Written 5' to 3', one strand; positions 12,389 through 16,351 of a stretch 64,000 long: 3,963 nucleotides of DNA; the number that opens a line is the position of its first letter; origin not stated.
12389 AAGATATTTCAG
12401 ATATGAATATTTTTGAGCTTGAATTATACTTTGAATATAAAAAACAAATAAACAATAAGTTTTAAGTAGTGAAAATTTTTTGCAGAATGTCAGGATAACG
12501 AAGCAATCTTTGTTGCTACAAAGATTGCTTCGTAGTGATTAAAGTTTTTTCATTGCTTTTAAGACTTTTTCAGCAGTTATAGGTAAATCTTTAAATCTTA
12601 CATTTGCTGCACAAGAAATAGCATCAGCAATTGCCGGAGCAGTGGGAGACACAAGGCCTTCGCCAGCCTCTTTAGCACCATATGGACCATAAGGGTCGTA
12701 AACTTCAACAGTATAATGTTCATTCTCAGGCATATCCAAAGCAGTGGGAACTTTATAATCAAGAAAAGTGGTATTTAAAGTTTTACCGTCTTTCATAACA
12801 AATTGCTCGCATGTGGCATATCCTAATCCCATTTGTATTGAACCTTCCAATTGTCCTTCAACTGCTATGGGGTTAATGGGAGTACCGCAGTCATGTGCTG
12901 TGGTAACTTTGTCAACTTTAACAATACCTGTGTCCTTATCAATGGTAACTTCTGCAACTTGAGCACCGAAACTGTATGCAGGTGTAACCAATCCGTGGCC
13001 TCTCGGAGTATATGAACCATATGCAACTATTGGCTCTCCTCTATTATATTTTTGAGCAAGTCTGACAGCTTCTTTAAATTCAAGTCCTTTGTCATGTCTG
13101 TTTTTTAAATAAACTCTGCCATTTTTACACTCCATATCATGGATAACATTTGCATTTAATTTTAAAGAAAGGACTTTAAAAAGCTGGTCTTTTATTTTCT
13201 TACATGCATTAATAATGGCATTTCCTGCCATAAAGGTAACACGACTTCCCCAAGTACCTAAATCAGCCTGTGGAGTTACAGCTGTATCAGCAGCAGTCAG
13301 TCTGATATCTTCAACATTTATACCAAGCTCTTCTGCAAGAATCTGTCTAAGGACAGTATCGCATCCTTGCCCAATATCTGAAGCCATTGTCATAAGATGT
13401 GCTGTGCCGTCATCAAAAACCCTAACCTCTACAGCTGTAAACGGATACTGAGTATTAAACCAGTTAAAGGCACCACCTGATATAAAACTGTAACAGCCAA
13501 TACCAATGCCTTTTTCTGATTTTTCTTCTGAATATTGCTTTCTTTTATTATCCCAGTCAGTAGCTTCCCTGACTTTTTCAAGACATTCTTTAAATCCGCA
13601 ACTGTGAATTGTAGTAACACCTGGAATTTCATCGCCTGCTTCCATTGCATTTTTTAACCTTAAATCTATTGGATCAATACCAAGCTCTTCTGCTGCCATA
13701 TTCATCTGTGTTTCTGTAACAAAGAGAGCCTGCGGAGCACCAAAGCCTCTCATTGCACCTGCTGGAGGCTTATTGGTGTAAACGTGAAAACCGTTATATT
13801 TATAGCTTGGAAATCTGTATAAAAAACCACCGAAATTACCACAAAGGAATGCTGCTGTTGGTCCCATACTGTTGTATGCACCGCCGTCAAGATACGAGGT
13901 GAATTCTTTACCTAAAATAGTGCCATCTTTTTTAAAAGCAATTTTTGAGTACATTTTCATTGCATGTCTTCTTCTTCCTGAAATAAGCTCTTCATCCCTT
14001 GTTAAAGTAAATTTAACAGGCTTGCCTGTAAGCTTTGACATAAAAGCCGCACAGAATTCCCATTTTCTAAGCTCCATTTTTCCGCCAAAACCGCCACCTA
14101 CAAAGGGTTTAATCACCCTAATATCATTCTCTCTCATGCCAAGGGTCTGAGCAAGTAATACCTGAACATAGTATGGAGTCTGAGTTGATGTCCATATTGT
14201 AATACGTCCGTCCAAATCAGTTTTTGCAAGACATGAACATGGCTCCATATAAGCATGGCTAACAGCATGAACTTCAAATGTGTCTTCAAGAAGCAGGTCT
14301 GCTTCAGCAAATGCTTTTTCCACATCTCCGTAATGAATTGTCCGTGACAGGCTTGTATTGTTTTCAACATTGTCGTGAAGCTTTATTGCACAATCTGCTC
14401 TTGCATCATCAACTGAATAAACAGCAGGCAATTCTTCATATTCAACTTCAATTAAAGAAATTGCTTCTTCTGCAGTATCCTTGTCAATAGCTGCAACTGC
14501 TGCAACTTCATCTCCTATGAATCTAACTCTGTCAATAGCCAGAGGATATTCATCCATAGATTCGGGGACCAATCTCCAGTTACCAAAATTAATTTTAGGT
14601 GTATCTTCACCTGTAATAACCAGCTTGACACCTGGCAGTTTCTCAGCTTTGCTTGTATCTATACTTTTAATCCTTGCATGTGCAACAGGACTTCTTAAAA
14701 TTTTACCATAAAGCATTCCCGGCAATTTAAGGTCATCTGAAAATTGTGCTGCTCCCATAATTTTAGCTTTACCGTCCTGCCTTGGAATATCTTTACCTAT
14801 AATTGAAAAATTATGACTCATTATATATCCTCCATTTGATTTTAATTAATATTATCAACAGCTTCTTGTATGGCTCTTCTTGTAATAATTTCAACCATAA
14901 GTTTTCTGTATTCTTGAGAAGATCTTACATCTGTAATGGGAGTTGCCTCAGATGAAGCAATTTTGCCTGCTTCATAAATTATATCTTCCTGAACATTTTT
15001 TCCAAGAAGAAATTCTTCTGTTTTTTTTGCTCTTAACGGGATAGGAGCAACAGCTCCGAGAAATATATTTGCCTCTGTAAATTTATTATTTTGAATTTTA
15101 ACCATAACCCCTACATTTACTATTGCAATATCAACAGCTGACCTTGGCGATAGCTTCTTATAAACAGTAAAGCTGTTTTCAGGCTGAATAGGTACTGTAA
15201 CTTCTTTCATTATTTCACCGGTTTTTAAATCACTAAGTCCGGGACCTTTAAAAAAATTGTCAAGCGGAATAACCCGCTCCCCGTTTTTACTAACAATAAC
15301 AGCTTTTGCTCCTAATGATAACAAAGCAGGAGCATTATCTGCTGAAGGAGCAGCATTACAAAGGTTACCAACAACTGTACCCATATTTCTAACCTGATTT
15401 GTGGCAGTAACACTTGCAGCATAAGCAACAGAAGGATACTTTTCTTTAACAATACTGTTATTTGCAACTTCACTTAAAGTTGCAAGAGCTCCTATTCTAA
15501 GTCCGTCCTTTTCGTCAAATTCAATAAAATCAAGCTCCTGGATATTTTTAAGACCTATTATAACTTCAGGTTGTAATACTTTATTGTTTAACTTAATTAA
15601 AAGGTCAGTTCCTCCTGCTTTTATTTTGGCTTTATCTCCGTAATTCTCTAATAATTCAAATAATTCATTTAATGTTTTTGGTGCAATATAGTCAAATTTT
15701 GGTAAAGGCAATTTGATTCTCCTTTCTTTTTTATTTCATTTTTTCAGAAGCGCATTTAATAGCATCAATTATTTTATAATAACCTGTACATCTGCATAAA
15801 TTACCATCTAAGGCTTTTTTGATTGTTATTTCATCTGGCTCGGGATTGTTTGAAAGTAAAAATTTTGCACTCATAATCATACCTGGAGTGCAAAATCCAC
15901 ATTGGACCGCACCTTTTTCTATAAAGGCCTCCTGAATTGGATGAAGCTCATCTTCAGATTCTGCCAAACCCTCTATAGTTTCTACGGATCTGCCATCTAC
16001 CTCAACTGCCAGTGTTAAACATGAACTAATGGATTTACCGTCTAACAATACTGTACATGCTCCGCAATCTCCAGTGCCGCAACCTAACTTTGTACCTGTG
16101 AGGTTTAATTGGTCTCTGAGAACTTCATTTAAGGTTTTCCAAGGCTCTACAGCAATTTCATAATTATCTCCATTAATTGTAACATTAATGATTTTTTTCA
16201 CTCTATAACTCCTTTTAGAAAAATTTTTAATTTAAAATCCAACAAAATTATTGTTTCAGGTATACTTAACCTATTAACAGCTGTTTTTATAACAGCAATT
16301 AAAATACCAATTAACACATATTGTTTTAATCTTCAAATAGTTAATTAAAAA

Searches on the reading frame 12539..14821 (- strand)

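Call 71: search_protein_families(library=pfam, proteins=[window:12539-14821:-], max_evalue=0.00001)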
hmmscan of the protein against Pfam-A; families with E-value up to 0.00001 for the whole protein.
window:12539-14821:- (760 aa): 3 families
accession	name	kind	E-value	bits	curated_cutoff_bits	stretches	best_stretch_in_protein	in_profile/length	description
PF02738.23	MoCoBD_1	-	1.5e-84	283.3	27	1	149-392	2-244/244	Molybdopterin cofactor-binding domain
PF20256.3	MoCoBD_2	-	3.5e-80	269.9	27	1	416-698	1-283/283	Molybdopterin cofactor-binding domain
PF01315.27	Ald_Xan_dh_C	-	2.1e-33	115.3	31.3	1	23-132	2-110/110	Aldehyde oxidase and xanthine dehydrogenase, a/b hammerhead domain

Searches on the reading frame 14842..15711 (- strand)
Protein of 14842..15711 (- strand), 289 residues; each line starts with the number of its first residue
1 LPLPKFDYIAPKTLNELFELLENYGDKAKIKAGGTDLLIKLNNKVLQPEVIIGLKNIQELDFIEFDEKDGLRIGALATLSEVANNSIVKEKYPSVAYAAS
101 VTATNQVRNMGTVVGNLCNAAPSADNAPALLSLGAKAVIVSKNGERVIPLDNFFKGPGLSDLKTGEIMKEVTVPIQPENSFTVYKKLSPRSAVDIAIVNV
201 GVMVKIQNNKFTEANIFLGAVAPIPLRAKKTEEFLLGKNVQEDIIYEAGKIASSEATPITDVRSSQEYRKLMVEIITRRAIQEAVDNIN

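Call 71: search_protein_families(library=pfam, proteins=[window:14842-15711:-], max_evalue=0.00001)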
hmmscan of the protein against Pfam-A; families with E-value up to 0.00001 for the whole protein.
window:14842-15711:- (289 aa): 2 families
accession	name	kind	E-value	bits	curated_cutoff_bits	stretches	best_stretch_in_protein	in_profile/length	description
PF00941.27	FAD_binding_5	-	3.2e-49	167.5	27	1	5-175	2-169/170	FAD binding domain in molybdopterin dehydrogenase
PF03450.22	CO_deh_flav_C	-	5.2e-28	97.6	25.5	1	186-284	4-102/102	CO dehydrogenase flavoprotein C-terminal domain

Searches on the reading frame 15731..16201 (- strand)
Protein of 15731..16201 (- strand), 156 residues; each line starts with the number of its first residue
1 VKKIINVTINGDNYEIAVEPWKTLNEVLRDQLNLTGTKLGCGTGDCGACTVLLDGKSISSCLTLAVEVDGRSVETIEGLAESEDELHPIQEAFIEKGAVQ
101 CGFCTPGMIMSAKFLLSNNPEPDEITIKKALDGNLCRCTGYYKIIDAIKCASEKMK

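Call 71: search_protein_families(library=pfam, proteins=[window:15731-16201:-], max_evalue=0.00001)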
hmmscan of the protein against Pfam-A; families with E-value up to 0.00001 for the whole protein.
window:15731-16201:- (156 aa): 2 families
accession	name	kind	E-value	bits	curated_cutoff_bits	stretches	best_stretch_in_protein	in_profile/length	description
PF01799.25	Fer2_2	-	9.9e-35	119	30.3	1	75-149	1-75/75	[2Fe-2S] binding domain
PF00111.32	Fer2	-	6.8e-09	36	21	1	7-61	1-55/77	2Fe-2S iron-sulfur cluster binding domain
